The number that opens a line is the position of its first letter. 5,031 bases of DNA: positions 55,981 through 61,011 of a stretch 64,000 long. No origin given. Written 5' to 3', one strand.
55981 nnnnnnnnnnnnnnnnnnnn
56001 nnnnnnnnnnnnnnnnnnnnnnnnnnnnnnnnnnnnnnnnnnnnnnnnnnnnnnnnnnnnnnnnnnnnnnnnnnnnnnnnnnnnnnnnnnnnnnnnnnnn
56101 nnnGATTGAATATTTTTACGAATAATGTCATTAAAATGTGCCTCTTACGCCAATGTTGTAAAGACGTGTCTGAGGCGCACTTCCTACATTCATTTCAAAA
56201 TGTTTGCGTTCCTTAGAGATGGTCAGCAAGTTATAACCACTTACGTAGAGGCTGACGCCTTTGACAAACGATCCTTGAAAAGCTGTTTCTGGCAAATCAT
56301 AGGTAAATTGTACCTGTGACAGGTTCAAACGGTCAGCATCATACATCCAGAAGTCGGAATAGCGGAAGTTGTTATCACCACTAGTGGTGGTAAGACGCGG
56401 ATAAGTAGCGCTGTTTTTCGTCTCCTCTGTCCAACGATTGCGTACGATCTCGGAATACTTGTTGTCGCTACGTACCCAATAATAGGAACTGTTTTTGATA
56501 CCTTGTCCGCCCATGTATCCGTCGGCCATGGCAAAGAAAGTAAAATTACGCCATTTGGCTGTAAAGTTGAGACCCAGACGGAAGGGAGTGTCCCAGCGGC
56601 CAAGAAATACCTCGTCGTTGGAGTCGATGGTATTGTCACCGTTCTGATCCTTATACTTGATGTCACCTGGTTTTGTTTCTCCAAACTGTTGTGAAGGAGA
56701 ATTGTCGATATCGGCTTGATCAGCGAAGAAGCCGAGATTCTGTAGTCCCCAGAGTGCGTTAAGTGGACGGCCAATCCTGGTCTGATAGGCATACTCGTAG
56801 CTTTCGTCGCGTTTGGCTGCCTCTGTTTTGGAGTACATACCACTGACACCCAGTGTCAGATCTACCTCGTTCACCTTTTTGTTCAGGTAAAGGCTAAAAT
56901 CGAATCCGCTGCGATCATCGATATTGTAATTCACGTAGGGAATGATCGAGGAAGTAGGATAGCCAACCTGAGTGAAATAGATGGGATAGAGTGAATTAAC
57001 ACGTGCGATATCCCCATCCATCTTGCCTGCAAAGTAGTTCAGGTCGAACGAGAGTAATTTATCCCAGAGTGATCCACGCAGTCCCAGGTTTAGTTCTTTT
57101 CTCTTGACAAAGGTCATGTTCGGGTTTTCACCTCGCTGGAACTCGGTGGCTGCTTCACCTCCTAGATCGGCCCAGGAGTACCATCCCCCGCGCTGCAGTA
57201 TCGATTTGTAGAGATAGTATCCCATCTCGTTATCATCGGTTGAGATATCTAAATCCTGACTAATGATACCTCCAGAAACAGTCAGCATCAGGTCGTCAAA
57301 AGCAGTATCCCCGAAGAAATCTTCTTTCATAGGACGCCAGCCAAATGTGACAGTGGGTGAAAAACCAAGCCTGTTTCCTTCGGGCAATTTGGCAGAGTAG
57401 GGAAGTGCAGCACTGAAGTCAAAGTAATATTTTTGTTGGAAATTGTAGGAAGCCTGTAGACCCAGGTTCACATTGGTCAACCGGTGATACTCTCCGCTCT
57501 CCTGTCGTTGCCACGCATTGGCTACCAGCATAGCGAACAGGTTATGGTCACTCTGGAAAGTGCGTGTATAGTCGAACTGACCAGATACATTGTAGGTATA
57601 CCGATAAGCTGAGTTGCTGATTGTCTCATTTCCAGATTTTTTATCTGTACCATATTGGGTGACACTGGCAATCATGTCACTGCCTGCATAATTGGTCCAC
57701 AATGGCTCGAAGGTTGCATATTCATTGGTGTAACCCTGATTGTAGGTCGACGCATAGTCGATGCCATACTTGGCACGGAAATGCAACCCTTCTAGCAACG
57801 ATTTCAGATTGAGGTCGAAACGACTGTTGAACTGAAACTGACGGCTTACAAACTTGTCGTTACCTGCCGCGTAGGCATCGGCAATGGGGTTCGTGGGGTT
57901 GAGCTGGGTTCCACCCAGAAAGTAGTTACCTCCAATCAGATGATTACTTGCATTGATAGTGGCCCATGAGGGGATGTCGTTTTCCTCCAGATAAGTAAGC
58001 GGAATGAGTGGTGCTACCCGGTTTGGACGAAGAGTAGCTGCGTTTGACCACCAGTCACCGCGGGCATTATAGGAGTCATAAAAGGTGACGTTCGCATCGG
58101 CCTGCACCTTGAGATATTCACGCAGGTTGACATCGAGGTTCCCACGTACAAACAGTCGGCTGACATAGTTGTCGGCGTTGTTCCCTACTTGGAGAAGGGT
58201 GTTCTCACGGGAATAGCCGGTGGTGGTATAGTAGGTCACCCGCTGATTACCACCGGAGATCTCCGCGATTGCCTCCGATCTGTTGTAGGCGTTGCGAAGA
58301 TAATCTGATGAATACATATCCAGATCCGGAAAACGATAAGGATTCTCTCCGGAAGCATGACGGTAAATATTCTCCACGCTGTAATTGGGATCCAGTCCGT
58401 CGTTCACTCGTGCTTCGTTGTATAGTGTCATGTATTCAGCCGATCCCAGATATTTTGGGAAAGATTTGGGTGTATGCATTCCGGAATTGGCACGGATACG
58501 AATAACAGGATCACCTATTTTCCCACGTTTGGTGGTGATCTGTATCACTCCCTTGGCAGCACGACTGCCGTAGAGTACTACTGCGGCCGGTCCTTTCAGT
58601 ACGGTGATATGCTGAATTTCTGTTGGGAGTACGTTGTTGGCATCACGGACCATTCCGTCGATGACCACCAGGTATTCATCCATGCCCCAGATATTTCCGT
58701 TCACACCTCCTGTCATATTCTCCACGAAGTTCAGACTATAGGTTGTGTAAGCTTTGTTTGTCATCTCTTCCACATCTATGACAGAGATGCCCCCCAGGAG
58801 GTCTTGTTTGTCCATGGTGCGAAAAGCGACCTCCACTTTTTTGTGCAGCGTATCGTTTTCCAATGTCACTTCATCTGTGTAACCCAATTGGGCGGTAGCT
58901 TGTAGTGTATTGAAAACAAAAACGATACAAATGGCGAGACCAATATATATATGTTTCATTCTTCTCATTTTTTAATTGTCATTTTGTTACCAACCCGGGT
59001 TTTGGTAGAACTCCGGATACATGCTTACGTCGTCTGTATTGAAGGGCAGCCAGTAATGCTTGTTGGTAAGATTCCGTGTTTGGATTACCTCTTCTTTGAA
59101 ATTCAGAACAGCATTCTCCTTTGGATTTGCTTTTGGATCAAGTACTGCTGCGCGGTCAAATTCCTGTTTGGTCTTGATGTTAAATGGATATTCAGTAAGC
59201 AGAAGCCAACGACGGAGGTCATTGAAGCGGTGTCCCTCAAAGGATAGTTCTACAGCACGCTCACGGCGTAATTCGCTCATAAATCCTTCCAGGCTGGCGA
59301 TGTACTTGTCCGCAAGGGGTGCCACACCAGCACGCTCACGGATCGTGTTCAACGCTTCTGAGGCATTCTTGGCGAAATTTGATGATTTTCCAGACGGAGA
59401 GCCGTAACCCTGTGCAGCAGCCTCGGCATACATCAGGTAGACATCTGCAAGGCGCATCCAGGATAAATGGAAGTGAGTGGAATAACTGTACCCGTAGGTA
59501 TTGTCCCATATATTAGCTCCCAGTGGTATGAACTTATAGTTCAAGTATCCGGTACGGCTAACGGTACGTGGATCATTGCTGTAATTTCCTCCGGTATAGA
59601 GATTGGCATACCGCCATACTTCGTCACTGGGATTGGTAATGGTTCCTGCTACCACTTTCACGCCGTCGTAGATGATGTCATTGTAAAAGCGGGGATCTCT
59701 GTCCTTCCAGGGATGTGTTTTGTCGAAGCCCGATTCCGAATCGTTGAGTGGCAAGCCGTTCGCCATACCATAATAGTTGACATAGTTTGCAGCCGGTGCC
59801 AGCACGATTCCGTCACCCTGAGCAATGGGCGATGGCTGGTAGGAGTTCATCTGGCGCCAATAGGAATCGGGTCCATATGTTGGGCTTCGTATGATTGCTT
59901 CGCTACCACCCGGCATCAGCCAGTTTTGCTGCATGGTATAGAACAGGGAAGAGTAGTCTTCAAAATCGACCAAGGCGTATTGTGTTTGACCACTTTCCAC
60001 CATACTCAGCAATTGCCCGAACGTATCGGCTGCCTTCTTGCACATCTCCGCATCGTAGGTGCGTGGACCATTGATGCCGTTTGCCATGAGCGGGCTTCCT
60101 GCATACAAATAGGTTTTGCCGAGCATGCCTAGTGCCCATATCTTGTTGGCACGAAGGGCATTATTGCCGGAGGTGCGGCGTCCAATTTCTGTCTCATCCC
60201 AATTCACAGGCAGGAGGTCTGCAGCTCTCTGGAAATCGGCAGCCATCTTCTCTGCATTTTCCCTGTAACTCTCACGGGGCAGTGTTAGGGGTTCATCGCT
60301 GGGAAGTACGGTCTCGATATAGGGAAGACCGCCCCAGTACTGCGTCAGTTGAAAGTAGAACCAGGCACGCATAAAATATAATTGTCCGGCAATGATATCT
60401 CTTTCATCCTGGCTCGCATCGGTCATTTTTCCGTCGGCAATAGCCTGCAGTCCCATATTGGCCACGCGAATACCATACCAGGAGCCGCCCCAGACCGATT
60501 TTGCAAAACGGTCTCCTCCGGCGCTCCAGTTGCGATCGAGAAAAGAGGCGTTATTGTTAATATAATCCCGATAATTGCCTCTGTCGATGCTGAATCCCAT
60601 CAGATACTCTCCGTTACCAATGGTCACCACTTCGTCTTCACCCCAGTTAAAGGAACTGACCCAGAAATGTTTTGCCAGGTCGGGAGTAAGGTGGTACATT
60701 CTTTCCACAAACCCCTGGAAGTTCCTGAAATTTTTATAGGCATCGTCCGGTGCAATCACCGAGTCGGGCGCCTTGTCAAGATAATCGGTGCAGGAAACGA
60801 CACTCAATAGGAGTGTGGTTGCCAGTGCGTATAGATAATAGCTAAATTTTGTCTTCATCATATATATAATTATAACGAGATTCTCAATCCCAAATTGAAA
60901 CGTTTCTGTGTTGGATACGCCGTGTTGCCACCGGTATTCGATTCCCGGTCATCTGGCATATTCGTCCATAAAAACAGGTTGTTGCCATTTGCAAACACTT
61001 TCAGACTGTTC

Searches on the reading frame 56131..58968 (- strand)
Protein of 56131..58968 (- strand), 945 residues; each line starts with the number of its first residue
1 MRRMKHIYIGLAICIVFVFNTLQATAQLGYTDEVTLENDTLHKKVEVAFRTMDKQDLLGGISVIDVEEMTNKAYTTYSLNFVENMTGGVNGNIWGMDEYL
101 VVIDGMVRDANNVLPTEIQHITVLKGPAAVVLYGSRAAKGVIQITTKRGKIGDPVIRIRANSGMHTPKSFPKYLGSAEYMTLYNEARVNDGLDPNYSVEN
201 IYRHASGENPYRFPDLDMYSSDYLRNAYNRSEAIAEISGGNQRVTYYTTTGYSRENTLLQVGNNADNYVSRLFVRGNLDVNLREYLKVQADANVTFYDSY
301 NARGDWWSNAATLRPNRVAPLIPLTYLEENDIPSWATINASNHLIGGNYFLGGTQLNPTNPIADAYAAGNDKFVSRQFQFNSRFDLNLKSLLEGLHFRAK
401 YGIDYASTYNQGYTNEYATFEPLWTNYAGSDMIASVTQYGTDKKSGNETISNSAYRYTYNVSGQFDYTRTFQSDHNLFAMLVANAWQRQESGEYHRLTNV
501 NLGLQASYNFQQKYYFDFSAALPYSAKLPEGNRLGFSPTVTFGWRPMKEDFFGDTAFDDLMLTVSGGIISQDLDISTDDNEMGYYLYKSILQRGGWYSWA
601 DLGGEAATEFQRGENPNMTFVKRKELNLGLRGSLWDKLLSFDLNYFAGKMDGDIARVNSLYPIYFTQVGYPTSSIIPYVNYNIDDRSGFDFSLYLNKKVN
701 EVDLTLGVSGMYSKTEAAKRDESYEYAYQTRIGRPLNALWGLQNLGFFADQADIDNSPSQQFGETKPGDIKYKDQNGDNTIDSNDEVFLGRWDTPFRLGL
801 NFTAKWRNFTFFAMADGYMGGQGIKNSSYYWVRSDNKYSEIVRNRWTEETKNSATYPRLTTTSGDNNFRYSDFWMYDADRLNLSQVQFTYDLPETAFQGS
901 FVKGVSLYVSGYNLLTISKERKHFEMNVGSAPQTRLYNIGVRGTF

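Call 16: search_protein_families(library=pfam, proteins=[window:56131-58968:-], max_evalue=0.0001)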
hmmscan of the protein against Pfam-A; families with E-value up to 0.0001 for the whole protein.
window:56131-58968:- (945 aa): 1 family
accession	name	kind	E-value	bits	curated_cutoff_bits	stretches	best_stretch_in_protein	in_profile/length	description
PF07715.20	Plug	-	1.7e-06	28.9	23.9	1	85-141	42-107/107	TonB-dependent Receptor Plug Domain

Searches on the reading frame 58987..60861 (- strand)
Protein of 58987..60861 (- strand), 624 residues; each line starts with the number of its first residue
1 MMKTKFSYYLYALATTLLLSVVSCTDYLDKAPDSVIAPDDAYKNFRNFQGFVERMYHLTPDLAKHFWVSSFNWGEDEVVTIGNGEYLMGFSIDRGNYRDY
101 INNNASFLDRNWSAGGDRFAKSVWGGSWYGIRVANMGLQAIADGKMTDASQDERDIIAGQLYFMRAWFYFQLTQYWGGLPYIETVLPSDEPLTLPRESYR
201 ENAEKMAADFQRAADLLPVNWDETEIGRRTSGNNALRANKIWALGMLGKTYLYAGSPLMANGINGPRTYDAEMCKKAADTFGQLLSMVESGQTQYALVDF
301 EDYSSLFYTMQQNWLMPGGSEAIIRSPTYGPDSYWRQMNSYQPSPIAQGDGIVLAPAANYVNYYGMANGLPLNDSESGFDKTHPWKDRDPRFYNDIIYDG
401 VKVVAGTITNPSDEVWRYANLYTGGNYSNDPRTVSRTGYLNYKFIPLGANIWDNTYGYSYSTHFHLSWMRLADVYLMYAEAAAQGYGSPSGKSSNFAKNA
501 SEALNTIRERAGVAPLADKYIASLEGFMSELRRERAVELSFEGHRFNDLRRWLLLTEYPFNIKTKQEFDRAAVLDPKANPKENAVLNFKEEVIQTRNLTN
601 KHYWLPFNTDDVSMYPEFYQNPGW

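Call 16: search_protein_families(library=pfam, proteins=[window:58987-60861:-], max_evalue=0.0001)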
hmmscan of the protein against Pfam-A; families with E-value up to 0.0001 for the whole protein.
window:58987-60861:- (624 aa): 2 families
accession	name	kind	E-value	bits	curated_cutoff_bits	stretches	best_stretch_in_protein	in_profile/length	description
PF07980.17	SusD_RagB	-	3e-48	165.4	23.1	1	333-624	18-297/297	SusD family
PF14322.12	SusD-like_3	-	3.9e-17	63.6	27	1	117-229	71-177/191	Starch-binding associating with outer membrane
